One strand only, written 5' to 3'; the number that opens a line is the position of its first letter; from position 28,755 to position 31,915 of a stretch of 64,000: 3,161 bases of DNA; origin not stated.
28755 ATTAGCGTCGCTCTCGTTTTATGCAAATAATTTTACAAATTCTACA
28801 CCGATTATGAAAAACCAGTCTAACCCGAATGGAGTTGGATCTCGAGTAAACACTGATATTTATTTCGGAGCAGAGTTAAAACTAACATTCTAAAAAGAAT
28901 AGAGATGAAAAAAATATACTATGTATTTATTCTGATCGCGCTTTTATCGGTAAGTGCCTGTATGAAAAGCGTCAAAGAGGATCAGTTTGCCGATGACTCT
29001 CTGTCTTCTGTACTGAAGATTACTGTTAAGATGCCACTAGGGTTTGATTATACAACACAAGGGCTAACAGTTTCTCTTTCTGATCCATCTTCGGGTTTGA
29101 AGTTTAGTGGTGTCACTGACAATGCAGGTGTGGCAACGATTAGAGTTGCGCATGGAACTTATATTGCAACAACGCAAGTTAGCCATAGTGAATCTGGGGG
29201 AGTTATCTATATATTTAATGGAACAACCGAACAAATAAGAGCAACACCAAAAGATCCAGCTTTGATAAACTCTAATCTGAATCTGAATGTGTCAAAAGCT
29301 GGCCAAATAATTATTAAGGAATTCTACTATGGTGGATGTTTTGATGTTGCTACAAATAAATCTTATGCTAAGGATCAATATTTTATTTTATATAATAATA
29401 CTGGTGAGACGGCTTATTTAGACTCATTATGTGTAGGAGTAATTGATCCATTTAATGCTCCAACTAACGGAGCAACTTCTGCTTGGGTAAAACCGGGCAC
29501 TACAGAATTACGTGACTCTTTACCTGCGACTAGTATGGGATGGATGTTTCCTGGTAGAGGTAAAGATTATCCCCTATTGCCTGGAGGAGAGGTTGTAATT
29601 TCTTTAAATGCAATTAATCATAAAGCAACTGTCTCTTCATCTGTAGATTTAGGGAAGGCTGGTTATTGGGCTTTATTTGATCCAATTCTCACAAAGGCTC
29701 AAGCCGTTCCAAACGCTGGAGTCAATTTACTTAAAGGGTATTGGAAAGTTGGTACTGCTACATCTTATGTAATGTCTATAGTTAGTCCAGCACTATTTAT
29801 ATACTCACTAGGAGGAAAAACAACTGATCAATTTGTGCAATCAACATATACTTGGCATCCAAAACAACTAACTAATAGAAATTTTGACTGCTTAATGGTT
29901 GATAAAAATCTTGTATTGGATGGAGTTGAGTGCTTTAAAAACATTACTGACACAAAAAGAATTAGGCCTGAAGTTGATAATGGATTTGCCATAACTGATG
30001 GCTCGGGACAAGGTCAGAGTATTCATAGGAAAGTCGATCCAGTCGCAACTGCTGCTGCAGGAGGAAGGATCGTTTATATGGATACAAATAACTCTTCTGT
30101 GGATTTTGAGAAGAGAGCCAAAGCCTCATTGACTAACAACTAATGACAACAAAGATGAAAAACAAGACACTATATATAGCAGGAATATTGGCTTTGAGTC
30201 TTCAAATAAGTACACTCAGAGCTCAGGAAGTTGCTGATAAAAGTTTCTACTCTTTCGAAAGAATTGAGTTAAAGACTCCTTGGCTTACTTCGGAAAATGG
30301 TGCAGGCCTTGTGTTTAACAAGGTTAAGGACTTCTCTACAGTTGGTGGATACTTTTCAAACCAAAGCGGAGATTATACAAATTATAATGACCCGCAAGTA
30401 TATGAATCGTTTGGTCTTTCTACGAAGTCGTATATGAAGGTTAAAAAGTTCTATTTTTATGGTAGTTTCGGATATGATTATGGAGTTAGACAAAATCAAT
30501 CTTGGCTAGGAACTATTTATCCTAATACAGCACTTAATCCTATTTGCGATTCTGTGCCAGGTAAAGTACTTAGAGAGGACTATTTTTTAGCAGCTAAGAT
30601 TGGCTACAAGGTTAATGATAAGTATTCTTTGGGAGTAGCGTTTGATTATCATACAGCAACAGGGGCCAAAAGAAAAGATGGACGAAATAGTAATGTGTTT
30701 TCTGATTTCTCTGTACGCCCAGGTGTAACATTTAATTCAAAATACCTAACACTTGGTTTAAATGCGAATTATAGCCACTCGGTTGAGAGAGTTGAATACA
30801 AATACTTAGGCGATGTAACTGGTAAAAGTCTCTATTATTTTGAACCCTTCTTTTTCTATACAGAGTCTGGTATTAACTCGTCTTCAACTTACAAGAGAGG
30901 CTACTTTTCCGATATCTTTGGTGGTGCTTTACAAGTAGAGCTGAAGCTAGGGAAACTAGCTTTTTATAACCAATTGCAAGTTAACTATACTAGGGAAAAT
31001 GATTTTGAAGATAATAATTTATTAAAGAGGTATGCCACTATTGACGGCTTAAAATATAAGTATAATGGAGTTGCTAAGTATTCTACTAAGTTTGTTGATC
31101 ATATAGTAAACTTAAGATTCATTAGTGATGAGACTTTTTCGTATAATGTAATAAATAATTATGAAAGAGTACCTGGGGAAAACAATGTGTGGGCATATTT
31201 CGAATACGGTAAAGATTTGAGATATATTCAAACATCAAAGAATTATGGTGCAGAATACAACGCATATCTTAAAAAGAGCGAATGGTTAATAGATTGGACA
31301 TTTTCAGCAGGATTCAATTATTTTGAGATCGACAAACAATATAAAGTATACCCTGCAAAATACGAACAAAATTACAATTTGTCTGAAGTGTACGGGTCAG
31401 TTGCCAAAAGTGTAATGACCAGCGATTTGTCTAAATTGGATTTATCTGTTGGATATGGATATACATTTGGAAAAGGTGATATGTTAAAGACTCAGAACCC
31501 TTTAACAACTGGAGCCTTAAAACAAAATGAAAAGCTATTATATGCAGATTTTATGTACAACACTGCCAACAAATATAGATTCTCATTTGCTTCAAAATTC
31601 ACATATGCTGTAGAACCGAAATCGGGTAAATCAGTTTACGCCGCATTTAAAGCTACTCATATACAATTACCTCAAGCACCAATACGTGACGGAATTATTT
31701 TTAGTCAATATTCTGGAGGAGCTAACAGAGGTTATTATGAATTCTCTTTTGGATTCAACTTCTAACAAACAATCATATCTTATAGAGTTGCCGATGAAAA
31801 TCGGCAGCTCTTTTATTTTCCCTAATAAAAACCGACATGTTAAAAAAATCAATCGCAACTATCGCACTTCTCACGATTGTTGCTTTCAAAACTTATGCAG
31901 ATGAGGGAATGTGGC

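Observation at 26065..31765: Duplicated non-Sus outer-membrane triad: TonB-dependent receptor + DUF4876-like lipoprotein + second beta-barrel (second copy at 53832-59516)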

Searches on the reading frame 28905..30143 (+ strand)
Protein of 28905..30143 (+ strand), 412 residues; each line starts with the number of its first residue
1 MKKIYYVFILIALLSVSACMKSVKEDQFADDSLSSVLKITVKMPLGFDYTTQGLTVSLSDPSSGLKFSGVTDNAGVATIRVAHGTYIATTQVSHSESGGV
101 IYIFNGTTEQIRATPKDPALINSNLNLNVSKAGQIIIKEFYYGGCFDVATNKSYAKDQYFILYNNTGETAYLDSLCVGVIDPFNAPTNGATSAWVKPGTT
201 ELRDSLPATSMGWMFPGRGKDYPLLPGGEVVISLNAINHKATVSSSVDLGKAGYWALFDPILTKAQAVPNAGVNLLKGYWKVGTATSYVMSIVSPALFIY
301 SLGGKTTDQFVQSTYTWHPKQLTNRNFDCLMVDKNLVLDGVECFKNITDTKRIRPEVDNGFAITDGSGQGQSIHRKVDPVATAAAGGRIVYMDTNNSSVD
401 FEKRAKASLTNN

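Call 4: search_protein_families(library=pfam, proteins=[window:28905-30143:+], max_evalue=0.01)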
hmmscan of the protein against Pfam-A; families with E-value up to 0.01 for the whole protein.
window:28905-30143:+ (412 aa): 1 family
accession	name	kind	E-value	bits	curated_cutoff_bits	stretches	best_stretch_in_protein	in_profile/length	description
PF16215.11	DUF4876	-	1e-30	107.6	27.9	1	226-408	2-186/186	Protein of unknown function (DUF4876)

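Call 5: search_protein_families(library=ncbifam, proteins=[window:28905-30143:+], max_evalue=0.01)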
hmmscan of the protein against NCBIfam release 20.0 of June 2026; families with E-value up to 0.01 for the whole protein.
window:28905-30143:+ (412 aa): 1 family
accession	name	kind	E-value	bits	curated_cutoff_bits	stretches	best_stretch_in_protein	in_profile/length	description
NF050142.1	PG1828_fam_lipo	equivalog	0.0091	16.7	50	0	1-35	1-35/59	PG1828 family lipoprotein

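Call 97: search_solved_structures(query=window:28905-30143:+, max_evalue=1)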
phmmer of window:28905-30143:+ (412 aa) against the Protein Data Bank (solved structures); distinct sequences matched with E-value up to 1: 6.
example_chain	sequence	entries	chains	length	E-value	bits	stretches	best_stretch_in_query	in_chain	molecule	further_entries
4q1z_A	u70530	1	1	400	3.5e-19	72.2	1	50-404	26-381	Putative lipoprotein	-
4fdy_A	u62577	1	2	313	0.012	17.7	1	17-107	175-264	Similar to lipoprotein, NLP/P60 family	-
1dgf_A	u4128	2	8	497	0.46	12.5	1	177-244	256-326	CATALASE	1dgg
1dgb_A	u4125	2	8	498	0.46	12.5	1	177-244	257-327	CATALASE | PROTEIN (CATALASE)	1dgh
1f4j_A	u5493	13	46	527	0.5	12.4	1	177-244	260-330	CATALASE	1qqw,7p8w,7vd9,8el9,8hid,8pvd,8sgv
2x5p_A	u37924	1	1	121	0.61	12.1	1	198-233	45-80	FIBRONECTIN BINDING PROTEIN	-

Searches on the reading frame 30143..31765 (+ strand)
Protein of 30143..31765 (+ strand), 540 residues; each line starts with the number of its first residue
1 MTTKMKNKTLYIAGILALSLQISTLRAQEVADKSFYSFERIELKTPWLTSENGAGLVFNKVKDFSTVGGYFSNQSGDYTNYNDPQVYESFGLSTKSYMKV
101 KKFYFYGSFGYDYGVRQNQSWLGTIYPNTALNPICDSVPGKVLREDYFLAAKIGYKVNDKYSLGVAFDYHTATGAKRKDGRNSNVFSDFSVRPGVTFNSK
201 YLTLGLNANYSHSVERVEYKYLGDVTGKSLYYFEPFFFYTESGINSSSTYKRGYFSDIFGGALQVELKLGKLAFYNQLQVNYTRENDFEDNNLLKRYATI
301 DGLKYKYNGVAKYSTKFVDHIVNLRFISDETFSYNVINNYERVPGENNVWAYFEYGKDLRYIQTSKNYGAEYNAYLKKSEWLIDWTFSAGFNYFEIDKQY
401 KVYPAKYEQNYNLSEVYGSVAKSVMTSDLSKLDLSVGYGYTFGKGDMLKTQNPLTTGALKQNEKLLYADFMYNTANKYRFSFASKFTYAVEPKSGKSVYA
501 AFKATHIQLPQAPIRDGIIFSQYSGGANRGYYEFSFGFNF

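Call 4: search_protein_families(library=pfam, proteins=[window:30143-31765:+], max_evalue=0.01)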
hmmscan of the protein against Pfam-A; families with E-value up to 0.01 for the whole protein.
window:30143-31765:+ (540 aa): 1 family
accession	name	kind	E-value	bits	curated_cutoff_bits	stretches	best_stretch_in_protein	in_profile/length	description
PF21012.3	DUF6850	-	4e-53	181.6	27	1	54-540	2-464/464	Family of unknown function (DUF6850)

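Call 5: search_protein_families(library=ncbifam, proteins=[window:30143-31765:+], max_evalue=0.01)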
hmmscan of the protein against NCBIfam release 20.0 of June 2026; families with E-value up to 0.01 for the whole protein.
window:30143-31765:+ (540 aa): 0 families

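Call 34: find_homologous_proteins(query=window:30143-31765:+, max_evalue=0.001)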
Query window:30143-31765:+ (540 aa): 40 proteins with E <= 0.001 among 6852 candidates.
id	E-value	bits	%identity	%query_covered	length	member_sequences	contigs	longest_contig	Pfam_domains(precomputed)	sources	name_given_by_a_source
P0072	0.0e+0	1213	100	100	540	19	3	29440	PF21012.4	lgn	-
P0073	0.0e+0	1062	86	100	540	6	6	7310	PF21012.4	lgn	-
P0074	1.1e-269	914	72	100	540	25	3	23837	PF21012.4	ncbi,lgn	-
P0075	8.4e-181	620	51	99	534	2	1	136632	PF21012.4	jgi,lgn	-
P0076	1.5e-169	583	50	97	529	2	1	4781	PF21012.4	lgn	-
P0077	2.0e-169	583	49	99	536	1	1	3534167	PF21012.4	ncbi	-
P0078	9.2e-168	577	49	99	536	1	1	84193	PF21012.4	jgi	-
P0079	3.2e-167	576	50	99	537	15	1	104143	PF21012.4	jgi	-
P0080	3.1e-166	572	49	99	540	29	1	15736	PF21012.4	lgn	-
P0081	2.8e-165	569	50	92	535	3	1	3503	PF21012.4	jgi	-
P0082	5.6e-165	568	48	97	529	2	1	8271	PF21012.4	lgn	-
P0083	1.7e-163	563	48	99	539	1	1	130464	PF21012.4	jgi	-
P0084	1.3e-162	560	48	99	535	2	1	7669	PF21012.4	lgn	-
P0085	2.7e-162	559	48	99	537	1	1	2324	PF21012.4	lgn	-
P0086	3.7e-161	556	48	99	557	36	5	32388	PF21012.4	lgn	-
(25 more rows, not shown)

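Call 37: find_related_loci(query=A3, collection=metagenome_contigs, flank=10000)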
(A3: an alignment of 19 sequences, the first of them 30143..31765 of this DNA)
Query A3 (540 aa) in metagenome_contigs; peptide patterns used: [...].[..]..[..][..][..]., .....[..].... (x = any residue, [..] = any of these).
314 stretches matched a pattern; 54 encode a relative of the query (tblastn E <= 1e-3); 54 distinct loci.
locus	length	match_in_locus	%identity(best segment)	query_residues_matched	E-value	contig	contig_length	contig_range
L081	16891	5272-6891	72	1-540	0e+0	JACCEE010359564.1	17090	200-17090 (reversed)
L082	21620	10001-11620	71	1-540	0e+0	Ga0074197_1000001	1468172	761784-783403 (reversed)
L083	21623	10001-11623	50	4-540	2e-177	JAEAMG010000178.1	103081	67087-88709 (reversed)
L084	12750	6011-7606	48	8-540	4e-176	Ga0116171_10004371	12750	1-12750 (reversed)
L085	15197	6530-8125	48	8-540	5e-176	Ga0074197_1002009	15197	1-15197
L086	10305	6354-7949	48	8-540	4e-172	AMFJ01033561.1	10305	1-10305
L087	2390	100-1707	49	4-540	0e+0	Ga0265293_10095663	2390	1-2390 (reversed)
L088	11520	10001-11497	49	8-506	3e-170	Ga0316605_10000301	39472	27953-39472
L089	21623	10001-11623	49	4-540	8e-170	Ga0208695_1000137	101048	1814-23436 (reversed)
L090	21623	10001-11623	49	4-540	8e-170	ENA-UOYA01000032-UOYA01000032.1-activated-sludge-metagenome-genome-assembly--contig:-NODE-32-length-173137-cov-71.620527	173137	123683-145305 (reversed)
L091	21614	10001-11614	50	4-540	7e-166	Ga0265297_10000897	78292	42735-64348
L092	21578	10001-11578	45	1-540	8e-164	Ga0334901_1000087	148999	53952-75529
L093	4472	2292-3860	46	4-540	2e-167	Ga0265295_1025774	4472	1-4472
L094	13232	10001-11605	46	3-540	6e-161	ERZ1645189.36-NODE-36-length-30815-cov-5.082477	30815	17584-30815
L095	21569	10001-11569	45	4-540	4e-161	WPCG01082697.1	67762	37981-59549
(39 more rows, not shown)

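Call 74: search_protein_families(library=pfam, proteins=[L083:140-1396:+, L083:1405-2091:+, L083:2088-3266:+, L083:3316-4035:+, L083:4043-5725:+, L083:11922-12911:+, L083:12916-13893:-, L083:13905-15596:-, L083:15472-17499:+, L089:4935-5693:+], max_evalue=0.001)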
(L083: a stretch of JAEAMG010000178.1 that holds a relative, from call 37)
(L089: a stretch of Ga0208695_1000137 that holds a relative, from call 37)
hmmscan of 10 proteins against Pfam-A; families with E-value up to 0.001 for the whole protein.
L083:140-1396:+ (418 aa): 2 families
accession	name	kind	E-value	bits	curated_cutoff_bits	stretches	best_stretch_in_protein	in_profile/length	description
PF02687.27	FtsX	-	3.2e-18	66.4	25.5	1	280-410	2-120/120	FtsX-like permease C-terminal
PF12704.14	MacB_PCD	-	3.4e-08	34.4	27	1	19-250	1-206/207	MacB-like periplasmic core domain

L083:1405-2091:+ (228 aa): 7 families
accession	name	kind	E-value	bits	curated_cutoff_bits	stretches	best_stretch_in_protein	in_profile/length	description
PF00005.33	ABC_tran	-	1.9e-36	126.1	25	1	26-172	4-137/137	ABC transporter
PF13304.12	AAA_21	-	9.5e-13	49.3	27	1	141-207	235-303/304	AAA domain, putative AbiEii toxin, Type IV TA system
PF02463.25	SMC_N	-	8.7e-12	45.4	40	1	34-215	25-210/220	RecF/RecN/SMC N terminal domain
PF13401.12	AAA_22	-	3e-05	24.8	27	1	34-200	6-121/130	AAA domain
PF13476.12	AAA_23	-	0.00041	21.5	27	1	32-53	18-39/201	AAA domain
PF25199.1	nSTAND_NTPase5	-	0.00058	20.1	34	0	32-51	40-59/145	Novel STAND NTPase 5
PF13555.12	AAA_29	-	0.0006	19.9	27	0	28-50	17-39/61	P-loop containing region of AAA domain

L083:2088-3266:+ (392 aa): 0 families

L083:3316-4035:+ (239 aa): 0 families

L083:4043-5725:+ (560 aa): 3 families
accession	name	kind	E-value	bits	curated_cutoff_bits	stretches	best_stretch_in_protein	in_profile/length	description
PF02518.31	HATPase_c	-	2.2e-27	96.1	26.4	1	449-556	2-108/111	Histidine kinase-, DNA gyrase B-, and HSP90-like ATPase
PF00512.31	HisKA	-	1.1e-18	67.4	26.9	1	335-400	2-66/66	His Kinase A (phospho-acceptor) domain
PF05228.19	CHASE4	-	6.9e-14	52.6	26.2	1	56-195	2-133/140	CHASE4 domain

L083:11922-12911:+ (329 aa): 10 families
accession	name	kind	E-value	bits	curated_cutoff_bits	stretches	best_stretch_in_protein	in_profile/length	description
PF01180.27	DHO_dh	-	6.8e-38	131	27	1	17-231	81-291/291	Dihydroorotate dehydrogenase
PF14697.11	Fer4_21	-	2.1e-15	57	35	1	264-325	1-59/59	4Fe-4S dicluster domain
PF01207.24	Dus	-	4.1e-08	33.2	20.4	1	29-115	54-141/311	Dihydrouridine synthase (Dus)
PF12838.12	Fer4_7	-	1.6e-07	32.1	27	1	270-320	1-51/52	4Fe-4S dicluster domain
PF12797.12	Fer4_2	-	4.1e-07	30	24.5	0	265-282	4-21/22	4Fe-4S binding domain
PF00037.32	Fer4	-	1.5e-06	28.2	21.1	1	300-320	1-21/24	4Fe-4S binding domain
PF13237.11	Fer4_10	-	2.8e-05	24.4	25.5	1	265-318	3-53/53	4Fe-4S dicluster domain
PF13187.11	Fer4_9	-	5.1e-05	23.7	27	1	270-320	1-50/52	4Fe-4S dicluster domain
PF12837.12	Fer4_6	-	0.00011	22.4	25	1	264-288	2-23/24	4Fe-4S binding domain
PF12800.12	Fer4_4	-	0.00026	21.5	24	0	305-319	2-16/17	4Fe-4S binding domain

L083:12916-13893:- (325 aa): 1 family
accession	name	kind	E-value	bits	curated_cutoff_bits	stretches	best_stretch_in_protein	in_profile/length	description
PF01180.27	DHO_dh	-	1.7e-16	60.7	27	1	5-286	3-290/291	Dihydroorotate dehydrogenase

L083:13905-15596:- (563 aa): 2 families
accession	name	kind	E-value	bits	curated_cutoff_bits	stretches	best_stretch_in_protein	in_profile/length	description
PF03129.25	HGTP_anticodon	-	3.2e-19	69.3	21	1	464-550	2-91/94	Anticodon binding domain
PF00587.30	tRNA-synt_2b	-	2.2e-12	47.8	29.3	1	259-435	6-176/179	tRNA synthetase class II core domain (G, H, P, S and T)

L083:15472-17499:+ (675 aa): 5 families
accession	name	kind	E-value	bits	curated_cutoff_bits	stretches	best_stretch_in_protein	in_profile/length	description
PF02683.22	DsbD_TM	-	5.7e-24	85.1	27.1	1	188-400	2-215/219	Cytochrome C biogenesis protein transmembrane domain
PF13098.12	Thioredoxin_2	-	4.4e-08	33.8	27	1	547-662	3-104/104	Thioredoxin-like domain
PF13899.12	Thioredoxin_7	-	1e-07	32.4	27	1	536-592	4-60/83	Thioredoxin-like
PF11412.14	DsbD_N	-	1e-05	26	25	1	55-161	19-114/119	Thiol:disulfide interchange protein DsbD, N-terminal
PF13386.12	DsbD_2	-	0.0002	21.8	24.9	1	194-391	2-196/199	Cytochrome C biogenesis protein transmembrane region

L089:4935-5693:+ (252 aa): 1 family
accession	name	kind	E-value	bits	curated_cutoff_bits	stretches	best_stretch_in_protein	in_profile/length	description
PF06293.20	Kdo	-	7.7e-11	42.3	21.3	1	68-213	53-203/207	Lipopolysaccharide kinase (Kdo/WaaP) family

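Call 75: find_encoding_contigs(protein=P0073, flank=10000, max_places=4)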
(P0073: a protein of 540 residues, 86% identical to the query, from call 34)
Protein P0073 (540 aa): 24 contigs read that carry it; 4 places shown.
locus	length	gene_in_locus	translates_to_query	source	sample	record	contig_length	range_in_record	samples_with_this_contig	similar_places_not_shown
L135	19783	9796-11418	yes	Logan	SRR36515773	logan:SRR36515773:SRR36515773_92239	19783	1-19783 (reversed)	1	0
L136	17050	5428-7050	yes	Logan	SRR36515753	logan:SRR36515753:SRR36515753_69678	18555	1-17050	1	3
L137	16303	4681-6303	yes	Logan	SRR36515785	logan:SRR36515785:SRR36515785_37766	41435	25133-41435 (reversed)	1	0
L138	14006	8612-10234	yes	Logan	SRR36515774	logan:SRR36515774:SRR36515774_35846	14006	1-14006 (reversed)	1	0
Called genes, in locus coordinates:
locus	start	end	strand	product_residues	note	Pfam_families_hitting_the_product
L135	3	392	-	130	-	?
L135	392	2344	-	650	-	PF12801:Fer4_5, PF00037:Fer4 (faint), PF12838:Fer4_7 (faint)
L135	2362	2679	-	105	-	-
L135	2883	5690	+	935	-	PF00675:Peptidase_M16, PF05193:Peptidase_M16_C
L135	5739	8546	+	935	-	PF13620:CarboxypepD_reg, PF13715:CarbopepD_reg_2, PF07715:Plug, PF00593:TonB_dep_Rec_b-barrel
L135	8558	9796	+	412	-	PF16215:DUF4876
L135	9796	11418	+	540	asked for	PF21012:DUF6850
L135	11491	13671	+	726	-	PF10459:Peptidase_S46, PF00089:Trypsin (faint), PF13365:Trypsin_2 (faint)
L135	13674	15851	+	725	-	PF10459:Peptidase_S46, PF00089:Trypsin (faint), PF13365:Trypsin_2 (faint)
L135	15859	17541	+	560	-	PF19289:PmbA_TldD_3rd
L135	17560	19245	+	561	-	PF19289:PmbA_TldD_3rd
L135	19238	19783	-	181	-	?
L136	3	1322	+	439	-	?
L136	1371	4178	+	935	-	PF13620:CarboxypepD_reg, PF13715:CarbopepD_reg_2, PF07715:Plug, PF00593:TonB_dep_Rec_b-barrel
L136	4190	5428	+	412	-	PF16215:DUF4876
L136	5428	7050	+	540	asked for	PF21012:DUF6850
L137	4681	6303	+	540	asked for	PF21012:DUF6850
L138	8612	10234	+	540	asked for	PF21012:DUF6850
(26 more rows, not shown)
